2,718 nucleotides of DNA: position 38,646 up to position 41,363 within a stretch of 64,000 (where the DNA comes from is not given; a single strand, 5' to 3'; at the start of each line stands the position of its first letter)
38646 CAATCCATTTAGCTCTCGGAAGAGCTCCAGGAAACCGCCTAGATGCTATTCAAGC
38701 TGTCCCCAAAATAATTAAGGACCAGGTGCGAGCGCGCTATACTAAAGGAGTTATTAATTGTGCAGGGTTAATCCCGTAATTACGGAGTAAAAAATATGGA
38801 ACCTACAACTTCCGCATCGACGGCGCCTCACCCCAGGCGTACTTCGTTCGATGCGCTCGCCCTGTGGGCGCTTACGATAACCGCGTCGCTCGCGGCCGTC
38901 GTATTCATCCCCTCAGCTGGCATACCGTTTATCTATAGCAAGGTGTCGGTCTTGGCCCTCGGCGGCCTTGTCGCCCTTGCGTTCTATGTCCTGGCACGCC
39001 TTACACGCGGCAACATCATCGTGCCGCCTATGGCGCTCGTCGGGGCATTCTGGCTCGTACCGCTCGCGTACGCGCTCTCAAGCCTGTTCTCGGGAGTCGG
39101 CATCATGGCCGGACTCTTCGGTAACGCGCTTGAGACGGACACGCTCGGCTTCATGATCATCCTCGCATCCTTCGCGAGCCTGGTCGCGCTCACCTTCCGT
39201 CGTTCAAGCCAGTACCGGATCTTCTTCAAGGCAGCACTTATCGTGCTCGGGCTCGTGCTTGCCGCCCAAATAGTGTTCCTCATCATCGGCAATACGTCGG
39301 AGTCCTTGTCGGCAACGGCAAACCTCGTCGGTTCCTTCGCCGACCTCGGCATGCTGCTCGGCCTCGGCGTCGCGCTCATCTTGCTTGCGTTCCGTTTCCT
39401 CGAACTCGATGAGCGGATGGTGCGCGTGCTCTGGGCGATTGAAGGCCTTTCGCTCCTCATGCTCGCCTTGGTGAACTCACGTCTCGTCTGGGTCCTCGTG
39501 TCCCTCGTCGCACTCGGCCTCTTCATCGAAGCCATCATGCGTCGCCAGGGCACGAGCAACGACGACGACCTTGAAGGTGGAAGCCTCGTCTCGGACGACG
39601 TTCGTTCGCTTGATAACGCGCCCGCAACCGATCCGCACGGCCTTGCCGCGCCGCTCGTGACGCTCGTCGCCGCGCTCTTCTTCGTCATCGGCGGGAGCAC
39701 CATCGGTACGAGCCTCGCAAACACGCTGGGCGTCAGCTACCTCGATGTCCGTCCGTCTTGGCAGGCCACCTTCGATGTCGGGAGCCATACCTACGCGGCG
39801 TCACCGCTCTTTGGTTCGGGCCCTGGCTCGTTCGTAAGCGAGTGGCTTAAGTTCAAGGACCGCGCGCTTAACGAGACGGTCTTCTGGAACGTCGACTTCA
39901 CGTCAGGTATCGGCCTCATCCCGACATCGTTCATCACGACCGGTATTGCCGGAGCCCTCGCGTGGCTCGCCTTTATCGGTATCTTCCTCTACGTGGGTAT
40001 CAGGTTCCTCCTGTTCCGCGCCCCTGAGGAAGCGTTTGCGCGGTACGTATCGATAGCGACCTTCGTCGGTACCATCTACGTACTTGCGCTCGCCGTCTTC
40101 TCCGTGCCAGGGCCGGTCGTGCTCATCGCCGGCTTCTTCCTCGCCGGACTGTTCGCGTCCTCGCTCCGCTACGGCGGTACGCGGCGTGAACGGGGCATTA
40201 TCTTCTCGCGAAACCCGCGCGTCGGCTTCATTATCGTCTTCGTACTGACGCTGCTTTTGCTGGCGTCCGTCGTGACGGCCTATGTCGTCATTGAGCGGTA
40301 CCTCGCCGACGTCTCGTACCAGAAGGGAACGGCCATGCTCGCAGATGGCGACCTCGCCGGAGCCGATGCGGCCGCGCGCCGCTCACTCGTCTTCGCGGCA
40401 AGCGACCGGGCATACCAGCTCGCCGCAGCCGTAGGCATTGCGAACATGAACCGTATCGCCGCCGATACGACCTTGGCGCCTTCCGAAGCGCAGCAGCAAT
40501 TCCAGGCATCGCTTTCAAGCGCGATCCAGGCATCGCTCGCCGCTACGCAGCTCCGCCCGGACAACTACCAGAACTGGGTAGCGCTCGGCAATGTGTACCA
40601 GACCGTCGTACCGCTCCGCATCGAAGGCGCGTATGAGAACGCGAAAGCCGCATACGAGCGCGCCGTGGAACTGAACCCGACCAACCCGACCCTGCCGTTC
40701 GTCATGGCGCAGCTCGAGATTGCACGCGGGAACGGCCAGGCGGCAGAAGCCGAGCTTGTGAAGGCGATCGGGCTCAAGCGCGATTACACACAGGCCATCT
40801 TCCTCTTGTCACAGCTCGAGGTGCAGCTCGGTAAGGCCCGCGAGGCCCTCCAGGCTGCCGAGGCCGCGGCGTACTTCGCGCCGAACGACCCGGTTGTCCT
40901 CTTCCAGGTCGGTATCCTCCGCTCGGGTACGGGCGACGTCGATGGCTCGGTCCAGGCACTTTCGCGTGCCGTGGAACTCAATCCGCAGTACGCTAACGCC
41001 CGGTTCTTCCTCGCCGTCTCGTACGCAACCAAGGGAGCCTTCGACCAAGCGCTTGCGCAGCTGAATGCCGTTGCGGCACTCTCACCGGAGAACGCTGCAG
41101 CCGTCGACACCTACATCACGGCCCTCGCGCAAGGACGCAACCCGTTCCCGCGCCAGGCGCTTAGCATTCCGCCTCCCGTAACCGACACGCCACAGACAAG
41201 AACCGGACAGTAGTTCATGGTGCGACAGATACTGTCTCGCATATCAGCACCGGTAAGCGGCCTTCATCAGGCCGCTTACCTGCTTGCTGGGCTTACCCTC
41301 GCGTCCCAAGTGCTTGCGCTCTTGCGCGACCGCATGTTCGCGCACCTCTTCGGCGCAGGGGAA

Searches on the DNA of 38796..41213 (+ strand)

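Call 48: search_rna_families(sources=[L137, L138, L125, L141, L133, L135], threshold=gathering)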
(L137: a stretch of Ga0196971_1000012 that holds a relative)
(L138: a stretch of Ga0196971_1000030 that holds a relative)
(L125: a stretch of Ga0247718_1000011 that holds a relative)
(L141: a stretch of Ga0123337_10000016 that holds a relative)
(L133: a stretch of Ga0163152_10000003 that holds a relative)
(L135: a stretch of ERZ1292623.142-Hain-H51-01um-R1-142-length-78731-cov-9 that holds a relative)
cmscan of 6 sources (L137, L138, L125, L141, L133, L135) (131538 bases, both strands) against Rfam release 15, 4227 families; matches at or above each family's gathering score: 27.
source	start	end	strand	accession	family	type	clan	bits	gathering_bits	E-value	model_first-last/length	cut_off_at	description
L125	9523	9847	-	RF00010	RNaseP_bact_a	Gene; ribozyme;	CL00002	126.8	100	3.9e-38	1-367/367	no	Bacterial RNase P class A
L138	9561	9887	+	RF00010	RNaseP_bact_a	Gene; ribozyme;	CL00002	124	100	3.4e-37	1-367/367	no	Bacterial RNase P class A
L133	9555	9884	+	RF00010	RNaseP_bact_a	Gene; ribozyme;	CL00002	123.2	100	6.2e-37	1-367/367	no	Bacterial RNase P class A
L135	6669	6999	-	RF00010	RNaseP_bact_a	Gene; ribozyme;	CL00002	122.7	100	9.7e-37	1-367/367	no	Bacterial RNase P class A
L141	9549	9874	-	RF00010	RNaseP_bact_a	Gene; ribozyme;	CL00002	120.1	100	7.3e-36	1-367/367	no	Bacterial RNase P class A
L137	9569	9887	+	RF00010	RNaseP_bact_a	Gene; ribozyme;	CL00002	117.1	100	7.3e-35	1-367/367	no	Bacterial RNase P class A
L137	18892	18965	+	RF00005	tRNA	Gene; tRNA;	CL00001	74.1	29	4.8e-14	1-71/71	no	tRNA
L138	18941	19014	+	RF00005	tRNA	Gene; tRNA;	CL00001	74.1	29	4.8e-14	1-71/71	no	tRNA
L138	16328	16398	+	RF00005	tRNA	Gene; tRNA;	CL00001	73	29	9.8e-14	1-71/71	no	tRNA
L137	16306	16376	+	RF00005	tRNA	Gene; tRNA;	CL00001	72.7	29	1.2e-13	1-71/71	no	tRNA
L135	13459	13529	+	RF00005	tRNA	Gene; tRNA;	CL00001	72.1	29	1.7e-13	1-71/71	no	tRNA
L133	16258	16328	+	RF00005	tRNA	Gene; tRNA;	CL00001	72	29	1.8e-13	1-71/71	no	tRNA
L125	17972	18044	+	RF00005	tRNA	Gene; tRNA;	CL00001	71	29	3.4e-13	1-71/71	no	tRNA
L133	19105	19177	+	RF00005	tRNA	Gene; tRNA;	CL00001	70.9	29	3.7e-13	1-71/71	no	tRNA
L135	15489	15561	+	RF00005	tRNA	Gene; tRNA;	CL00001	67.1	29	4.1e-12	1-71/71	no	tRNA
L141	17951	18023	+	RF00005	tRNA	Gene; tRNA;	CL00001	66.4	29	6.1e-12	1-71/71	no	tRNA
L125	16270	16340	+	RF00005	tRNA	Gene; tRNA;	CL00001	66.3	29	6.5e-12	1-71/71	no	tRNA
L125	17521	17592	+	RF00005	tRNA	Gene; tRNA;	CL00001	66.3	29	6.8e-12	1-71/71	no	tRNA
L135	14392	14463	+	RF00005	tRNA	Gene; tRNA;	CL00001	66.3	29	6.7e-12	1-71/71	no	tRNA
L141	17495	17566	+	RF00005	tRNA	Gene; tRNA;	CL00001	66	29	8.2e-12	1-71/71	no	tRNA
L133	18702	18773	+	RF00005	tRNA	Gene; tRNA;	CL00001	66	29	7.9e-12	1-71/71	no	tRNA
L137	17296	17367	+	RF00005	tRNA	Gene; tRNA;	CL00001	65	29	1.5e-11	1-71/71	no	tRNA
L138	17336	17407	+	RF00005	tRNA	Gene; tRNA;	CL00001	65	29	1.5e-11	1-71/71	no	tRNA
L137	5258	5344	+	RF00005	tRNA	Gene; tRNA;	CL00001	58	29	1.3e-09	1-71/71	no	tRNA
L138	6410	6496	+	RF00005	tRNA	Gene; tRNA;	CL00001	58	29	1.3e-09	1-71/71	no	tRNA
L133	8993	9077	+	RF00005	tRNA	Gene; tRNA;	CL00001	56.4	29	3.6e-09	1-71/71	no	tRNA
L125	8936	9022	+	RF00005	tRNA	Gene; tRNA;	CL00001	50.4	29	1.6e-07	1-71/71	no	tRNA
